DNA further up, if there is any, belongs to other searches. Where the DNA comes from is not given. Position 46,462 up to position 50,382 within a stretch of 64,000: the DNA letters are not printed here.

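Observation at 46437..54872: Menaquinone operon split by an 8.4-kb island on the opposite strand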

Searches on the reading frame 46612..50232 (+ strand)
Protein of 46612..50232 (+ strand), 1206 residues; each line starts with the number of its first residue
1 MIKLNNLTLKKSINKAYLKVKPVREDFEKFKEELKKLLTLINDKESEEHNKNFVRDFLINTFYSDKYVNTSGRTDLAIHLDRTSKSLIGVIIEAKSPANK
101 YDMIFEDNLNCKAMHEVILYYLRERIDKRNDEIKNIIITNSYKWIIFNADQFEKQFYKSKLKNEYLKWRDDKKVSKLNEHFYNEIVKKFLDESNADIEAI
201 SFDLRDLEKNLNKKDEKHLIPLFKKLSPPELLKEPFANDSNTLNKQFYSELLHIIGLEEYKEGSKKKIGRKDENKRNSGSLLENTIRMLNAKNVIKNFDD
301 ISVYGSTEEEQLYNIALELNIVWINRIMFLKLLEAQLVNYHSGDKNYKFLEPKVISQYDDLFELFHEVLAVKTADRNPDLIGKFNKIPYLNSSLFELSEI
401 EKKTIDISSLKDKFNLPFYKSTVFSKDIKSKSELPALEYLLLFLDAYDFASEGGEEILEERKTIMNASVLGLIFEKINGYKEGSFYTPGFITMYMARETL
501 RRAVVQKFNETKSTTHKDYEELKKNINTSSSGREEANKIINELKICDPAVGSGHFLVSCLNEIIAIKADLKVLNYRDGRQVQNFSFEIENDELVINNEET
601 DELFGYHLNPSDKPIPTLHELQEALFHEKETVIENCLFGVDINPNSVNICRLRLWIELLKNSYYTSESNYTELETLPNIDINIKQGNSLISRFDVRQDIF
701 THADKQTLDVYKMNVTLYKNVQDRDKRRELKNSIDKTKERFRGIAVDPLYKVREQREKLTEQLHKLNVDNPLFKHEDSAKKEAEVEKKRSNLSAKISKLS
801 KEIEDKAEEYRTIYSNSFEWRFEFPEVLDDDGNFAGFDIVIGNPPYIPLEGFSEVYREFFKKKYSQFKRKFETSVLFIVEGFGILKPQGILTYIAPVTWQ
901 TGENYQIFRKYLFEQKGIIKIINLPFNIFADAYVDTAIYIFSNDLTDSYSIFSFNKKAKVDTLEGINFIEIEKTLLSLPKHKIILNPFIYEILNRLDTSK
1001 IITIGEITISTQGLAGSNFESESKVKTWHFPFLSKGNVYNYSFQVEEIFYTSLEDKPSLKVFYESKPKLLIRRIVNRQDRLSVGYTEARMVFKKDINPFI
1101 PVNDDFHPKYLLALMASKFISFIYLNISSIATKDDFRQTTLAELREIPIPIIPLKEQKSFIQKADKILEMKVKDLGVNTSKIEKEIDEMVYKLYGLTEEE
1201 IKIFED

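Call 4: search_protein_families(library=pfam, proteins=[window:46612-50232:+], max_evalue=0.01)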
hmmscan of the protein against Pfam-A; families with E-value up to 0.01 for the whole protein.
window:46612-50232:+ (1206 aa): 7 families
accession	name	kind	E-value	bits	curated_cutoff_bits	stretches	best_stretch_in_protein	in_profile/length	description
PF25120.1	DUF7814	-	4.1e-83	279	27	1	240-464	1-227/228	Domain of unknown function (DUF7814)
PF23653.1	DUF7149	-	1.1e-77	261.2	27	1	8-239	2-239/239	Domain of unknown function (DUF7149)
PF07669.17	Eco57I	-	5.2e-32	111.7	25.3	1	635-929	1-171/171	Eco57I restriction-modification methylase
PF12950.13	TaqI_C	-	2.4e-13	50.8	26.5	1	1036-1149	6-118/118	TaqI-like C-terminal specificity domain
PF02384.22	N6_Mtase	-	2.5e-08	34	20.4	1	834-957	123-247/311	N-6 DNA Methylase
PF20473.4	MmeI_Mtase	-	1.4e-07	31.4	27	1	534-738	12-167/259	MmeI, DNA-methyltransferase domain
PF21128.4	MCM4_WHD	-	0.0077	16.7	24.4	0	497-539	7-49/75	MCM4, winged helix domain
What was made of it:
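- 46612..50232 (+): Type IIG restriction-modification enzyme: nuclease, helical spacer, gamma-class N6-adenine methyltransferase and TaqI-like specificity domain. Pfam domains in call 4.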

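Call 5: search_protein_families(library=ncbifam, proteins=[window:46612-50232:+])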
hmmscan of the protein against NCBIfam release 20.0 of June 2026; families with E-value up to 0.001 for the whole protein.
window:46612-50232:+ (1206 aa): 3 families
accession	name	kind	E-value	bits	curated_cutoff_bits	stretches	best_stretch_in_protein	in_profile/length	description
NF033452.1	BREX_1_MTaseX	exception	1.2e-24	86.3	500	1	485-944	253-617/1210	BREX-1 system adenine-specific DNA-methyltransferase PglX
NF033455.1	BREX_6_MTaseX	exception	2.6e-12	45.1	900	2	532-566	319-353/1319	BREX-6 system adenine-specific DNA-methyltransferase PglX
NF033451.1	BREX_2_MTaseX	equivalog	7.2e-11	40.5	400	1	636-706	268-332/1185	BREX-2 system adenine-specific DNA-methyltransferase PglX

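Call 23: search_protein_families(library=padloc, proteins=[window:46612-50232:+], max_evalue=0.01)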
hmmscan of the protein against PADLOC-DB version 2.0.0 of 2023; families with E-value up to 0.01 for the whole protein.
window:46612-50232:+ (1206 aa): 46 families (the best 25 are shown)
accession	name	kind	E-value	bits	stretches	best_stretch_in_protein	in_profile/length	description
PDLC03612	REase_MTase_IIG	-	6.7e-224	744.6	2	5-977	4-953/1247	Type IIG restriction enzyme-methyltransferase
PDLC03604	REase_MTase_IIG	-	9.1e-34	114.6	2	808-956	509-660/1011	Type IIG restriction enzyme-methyltransferase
PDLC03596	REase_MTase_IIG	-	9.9e-33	111.2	4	786-943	666-819/1148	Type IIG restriction enzyme-methyltransferase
PDLC02643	DrmMI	-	1.5e-29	100.6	1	483-942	556-979/1347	DrmMI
PDLC03609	REase_MTase_IIG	-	1.5e-26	90.5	4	814-944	539-664/1066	Type IIG restriction enzyme-methyltransferase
PDLC02638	DrmMI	-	1.2e-22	78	1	482-890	554-929/935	DrmMI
PDLC02521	PglX|PglXI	-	4.9e-21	72.4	2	836-950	481-596/1174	PglX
PDLC03629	REase_MTase_IIG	-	2.8e-20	69.8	3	815-950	553-695/1182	Type IIG restriction enzyme-methyltransferase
PDLC03628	REase_MTase_IIG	-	2e-19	67.2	2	624-953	562-865/1100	Type IIG restriction enzyme-methyltransferase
PDLC03601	REase_MTase_IIG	-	1.1e-18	64.5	1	626-955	498-790/1110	Type IIG restriction enzyme-methyltransferase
PDLC03348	MTase_II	-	6.1e-18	62.7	1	836-1200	346-704/727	Type II methyltransferase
PDLC03600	REase_MTase_IIG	-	8.3e-16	55.1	2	837-951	497-612/1205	Type IIG restriction enzyme-methyltransferase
PDLC03335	MTase_II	-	3.4e-15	53.7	1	786-951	152-314/607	Type II methyltransferase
PDLC02525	PglX|PglXI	-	1.4e-14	51.7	2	835-949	454-570/607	PglX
PDLC02646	DrmMI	-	2.9e-14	50.1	2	616-772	33-181/792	DrmMI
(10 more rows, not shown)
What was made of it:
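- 46612..50232 (+): PADLOC PDLC03612 E 6.7e-224 (call 23).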

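Call 73: search_protein_families(library=phrogs, proteins=[window:46612-50232:+], max_evalue=0.01)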
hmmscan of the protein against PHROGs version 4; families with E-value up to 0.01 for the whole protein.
window:46612-50232:+ (1206 aa): 2 families
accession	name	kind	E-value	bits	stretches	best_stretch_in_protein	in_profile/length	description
phrog_25988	-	unknown function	3.9e-21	75.1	1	483-870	550-892/1429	-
phrog_31645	-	unknown function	8.8e-15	54.8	2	815-956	579-723/1075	-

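Call 78: find_encoding_contigs(protein=window:46612-50232:+, flank=10000, max_places=6)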
Protein window:46612-50232:+ (1206 aa): no gene with exactly this product is on record in the collection.

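Call 93: search_solved_structures(query=window:46612-50232:+, max_evalue=0.001)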
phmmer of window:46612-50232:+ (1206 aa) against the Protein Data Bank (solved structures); distinct sequences matched with E-value up to 0.001: 8.
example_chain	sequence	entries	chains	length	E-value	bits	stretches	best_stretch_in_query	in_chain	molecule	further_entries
8c45_A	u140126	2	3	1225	3.4e-09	38.3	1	837-952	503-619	site-specific DNA-methyltransferase (adenine-specific)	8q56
9ewz_C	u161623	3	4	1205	4.3e-09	38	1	837-950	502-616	Adenine-specific methyltransferase BrxX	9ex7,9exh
8zek_A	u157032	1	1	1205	4.3e-09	38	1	837-950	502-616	site-specific DNA-methyltransferase (adenine-specific)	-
1g38_A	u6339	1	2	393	3.7e-08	34.9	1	836-917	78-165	MODIFICATION METHYLASE TAQI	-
2ibs_A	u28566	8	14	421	4.2e-08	34.7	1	836-917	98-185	Modification methylase TaqI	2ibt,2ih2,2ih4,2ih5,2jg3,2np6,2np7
1aqj_A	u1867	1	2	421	4.2e-08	34.7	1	836-917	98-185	ADENINE-N6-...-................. TAQI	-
1aqi_A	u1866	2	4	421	4.2e-08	34.7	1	836-917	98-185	ADENINE-N6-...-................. TAQI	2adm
3lkd_A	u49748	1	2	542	0.00045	21.4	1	835-952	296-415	Type I restriction-modification system methyltransferase subunit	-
